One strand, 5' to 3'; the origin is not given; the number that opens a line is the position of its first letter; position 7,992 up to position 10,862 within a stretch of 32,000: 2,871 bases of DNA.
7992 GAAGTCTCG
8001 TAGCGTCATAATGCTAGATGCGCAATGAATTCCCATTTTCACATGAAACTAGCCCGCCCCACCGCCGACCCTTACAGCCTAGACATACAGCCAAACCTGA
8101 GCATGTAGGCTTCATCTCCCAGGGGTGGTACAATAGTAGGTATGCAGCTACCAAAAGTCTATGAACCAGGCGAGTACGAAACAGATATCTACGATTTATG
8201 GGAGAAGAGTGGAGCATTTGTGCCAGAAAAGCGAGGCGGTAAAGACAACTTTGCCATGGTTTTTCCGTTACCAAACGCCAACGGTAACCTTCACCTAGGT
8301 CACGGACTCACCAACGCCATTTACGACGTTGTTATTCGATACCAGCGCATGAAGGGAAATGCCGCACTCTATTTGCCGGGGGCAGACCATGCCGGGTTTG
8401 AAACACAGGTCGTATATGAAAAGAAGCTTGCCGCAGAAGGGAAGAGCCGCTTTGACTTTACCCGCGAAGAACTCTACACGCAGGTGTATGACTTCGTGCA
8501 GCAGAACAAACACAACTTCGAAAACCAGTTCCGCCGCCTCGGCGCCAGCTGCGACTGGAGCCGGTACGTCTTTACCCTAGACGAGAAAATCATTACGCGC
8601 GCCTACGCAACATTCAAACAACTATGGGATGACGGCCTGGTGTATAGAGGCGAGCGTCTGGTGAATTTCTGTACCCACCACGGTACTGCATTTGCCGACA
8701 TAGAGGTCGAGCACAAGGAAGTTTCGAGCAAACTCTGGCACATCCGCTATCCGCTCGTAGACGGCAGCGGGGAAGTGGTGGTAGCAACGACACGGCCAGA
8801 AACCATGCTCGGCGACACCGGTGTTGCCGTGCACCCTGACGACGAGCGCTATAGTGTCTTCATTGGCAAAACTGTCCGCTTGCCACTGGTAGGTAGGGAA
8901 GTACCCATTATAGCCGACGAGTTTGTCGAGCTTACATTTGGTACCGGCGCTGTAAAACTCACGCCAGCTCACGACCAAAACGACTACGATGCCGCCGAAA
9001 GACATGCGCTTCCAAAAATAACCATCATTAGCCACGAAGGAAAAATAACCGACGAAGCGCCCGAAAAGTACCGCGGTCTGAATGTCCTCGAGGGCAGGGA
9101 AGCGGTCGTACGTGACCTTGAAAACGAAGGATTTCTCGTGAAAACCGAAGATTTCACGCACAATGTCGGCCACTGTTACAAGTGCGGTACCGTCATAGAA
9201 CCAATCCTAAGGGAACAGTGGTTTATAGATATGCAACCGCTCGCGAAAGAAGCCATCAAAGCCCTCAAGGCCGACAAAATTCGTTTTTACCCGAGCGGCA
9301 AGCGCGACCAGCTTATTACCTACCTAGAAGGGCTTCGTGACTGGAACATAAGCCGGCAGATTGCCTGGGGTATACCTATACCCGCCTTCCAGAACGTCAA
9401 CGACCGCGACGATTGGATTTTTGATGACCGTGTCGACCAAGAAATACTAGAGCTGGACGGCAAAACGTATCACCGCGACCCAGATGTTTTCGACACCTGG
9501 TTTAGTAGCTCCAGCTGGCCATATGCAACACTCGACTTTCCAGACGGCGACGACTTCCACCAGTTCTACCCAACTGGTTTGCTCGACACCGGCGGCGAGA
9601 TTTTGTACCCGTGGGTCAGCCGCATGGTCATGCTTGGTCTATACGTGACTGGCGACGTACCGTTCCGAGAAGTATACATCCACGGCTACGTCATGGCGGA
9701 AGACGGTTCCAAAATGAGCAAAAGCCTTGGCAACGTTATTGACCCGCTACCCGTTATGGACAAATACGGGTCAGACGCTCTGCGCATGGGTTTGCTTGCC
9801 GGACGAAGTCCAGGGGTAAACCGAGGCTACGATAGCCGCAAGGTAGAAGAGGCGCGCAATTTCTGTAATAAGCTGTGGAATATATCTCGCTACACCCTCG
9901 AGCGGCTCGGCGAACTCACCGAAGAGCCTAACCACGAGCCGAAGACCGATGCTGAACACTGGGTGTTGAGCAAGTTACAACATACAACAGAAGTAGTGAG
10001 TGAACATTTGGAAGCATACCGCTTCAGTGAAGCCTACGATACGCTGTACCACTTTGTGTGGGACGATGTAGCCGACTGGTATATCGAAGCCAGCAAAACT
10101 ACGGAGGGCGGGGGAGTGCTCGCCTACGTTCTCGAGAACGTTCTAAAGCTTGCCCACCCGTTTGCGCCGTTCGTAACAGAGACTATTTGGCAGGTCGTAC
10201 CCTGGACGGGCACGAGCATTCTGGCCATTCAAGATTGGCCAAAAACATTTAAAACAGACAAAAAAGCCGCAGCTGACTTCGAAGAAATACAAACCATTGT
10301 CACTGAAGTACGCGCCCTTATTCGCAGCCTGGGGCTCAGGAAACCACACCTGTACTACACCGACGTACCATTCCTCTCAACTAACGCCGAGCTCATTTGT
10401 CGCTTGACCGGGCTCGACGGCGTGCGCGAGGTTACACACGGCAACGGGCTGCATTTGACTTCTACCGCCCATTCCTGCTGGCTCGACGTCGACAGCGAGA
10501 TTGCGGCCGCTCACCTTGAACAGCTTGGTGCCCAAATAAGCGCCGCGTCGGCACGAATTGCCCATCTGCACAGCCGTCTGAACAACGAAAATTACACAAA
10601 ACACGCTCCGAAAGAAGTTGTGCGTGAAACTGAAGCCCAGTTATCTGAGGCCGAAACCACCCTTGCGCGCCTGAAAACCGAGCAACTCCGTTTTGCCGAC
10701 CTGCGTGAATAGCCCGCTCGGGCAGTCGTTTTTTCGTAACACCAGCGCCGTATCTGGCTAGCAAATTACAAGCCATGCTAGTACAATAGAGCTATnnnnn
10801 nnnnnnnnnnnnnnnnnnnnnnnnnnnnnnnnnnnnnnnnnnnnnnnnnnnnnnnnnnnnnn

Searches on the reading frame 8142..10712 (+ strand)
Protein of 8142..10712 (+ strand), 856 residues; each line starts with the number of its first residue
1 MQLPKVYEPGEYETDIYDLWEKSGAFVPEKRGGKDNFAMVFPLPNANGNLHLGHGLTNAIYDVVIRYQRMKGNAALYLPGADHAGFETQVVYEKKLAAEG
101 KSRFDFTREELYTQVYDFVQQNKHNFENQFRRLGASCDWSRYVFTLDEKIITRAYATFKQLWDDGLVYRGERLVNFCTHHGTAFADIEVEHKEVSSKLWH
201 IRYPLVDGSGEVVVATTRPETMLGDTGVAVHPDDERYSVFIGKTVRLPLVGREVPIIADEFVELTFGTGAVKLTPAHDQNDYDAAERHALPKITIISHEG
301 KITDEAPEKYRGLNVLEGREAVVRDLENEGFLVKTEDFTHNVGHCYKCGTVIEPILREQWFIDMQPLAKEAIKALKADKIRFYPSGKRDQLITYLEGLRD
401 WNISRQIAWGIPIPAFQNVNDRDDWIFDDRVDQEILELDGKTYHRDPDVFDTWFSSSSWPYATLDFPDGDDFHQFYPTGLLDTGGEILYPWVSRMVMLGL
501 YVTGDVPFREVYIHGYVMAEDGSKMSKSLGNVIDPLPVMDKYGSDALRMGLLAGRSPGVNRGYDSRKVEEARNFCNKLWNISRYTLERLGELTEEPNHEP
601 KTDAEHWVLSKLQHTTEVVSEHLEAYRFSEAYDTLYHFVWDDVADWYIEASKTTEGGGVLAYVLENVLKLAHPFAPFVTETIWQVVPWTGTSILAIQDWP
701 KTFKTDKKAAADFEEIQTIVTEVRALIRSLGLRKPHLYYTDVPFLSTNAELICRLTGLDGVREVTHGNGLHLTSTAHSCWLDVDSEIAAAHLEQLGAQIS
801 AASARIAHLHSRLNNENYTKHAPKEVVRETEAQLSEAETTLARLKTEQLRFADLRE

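Call 10: search_protein_families(library=pfam, proteins=[window:8142-10712:+])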
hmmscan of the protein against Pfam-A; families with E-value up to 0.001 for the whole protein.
window:8142-10712:+ (856 aa): 6 families
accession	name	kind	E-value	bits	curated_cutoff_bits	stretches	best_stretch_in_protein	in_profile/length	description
PF00133.28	tRNA-synt_1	-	3.2e-115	385.7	22.7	1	16-552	2-403/414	tRNA synthetases class I (I, L, M and V)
PF08264.19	Anticodon_1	-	5.7e-32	111.1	25.1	1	606-730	2-136/148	Anticodon-binding domain of tRNA ligase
PF09334.17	tRNA-synt_1g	-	2e-25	89.8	20.1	3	42-190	6-136/391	tRNA synthetases class I (M)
PF13603.12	tRNA-synt_1_2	-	5.3e-13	49.3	25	1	235-303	79-147/185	Leucyl-tRNA synthetase, editing domain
PF10458.14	Val_tRNA-synt_C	-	2.5e-08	34.5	25.9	1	793-846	7-60/66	Valyl tRNA synthetase tRNA binding arm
PF01406.26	tRNA-synt_1e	-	2.9e-05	24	27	0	504-553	233-282/301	tRNA synthetases class I (C) catalytic domain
